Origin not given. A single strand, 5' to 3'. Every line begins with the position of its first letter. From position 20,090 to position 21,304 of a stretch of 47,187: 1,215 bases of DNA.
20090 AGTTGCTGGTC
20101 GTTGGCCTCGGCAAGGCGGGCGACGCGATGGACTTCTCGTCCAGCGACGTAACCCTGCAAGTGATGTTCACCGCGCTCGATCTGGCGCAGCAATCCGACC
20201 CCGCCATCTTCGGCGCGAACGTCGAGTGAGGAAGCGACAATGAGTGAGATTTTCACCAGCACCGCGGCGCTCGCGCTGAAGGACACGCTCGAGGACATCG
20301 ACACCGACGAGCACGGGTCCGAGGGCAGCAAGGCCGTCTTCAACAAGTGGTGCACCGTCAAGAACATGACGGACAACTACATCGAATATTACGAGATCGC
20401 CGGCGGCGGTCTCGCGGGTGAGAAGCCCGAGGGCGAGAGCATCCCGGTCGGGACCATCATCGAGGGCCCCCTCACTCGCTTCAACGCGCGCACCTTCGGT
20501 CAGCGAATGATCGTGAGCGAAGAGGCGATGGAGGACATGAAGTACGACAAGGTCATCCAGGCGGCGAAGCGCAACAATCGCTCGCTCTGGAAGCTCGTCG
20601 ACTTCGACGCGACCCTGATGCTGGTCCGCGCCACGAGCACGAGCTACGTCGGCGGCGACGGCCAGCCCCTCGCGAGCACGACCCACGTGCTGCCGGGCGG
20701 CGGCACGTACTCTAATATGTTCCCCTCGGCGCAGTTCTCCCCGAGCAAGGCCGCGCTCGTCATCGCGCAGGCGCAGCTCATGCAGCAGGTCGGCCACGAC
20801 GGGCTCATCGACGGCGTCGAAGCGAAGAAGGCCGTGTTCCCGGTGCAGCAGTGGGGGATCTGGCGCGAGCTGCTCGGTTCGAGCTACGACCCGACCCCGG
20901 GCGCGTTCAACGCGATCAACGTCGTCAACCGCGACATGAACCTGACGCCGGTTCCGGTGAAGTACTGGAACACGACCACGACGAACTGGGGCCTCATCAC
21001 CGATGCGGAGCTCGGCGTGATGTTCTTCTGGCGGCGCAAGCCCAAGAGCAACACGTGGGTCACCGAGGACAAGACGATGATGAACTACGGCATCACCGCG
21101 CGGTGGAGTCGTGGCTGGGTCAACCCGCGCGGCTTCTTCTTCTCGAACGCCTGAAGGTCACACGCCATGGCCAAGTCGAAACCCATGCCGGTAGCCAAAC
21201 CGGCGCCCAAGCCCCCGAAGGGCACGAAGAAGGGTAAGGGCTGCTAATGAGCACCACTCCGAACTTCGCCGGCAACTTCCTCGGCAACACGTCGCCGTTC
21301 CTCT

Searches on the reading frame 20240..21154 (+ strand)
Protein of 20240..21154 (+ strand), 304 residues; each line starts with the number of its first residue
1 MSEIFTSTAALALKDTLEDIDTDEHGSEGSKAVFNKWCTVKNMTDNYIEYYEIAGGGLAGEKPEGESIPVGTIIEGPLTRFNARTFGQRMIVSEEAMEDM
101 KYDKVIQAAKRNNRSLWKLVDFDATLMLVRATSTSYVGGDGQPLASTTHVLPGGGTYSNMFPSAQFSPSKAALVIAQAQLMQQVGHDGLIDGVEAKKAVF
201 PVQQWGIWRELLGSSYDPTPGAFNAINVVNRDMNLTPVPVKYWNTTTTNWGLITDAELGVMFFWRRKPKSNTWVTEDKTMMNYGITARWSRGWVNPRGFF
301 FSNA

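Call 91: search_protein_families(library=pfam, proteins=[window:20240-21154:+], max_evalue=0.001)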
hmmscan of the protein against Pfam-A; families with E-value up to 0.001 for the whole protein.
window:20240-21154:+ (304 aa): 1 family
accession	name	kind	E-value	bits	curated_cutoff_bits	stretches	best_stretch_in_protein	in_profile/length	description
PF25209.1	Phage_capsid_4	-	9.7e-07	29.8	27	1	32-298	26-258/262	Phage capsid protein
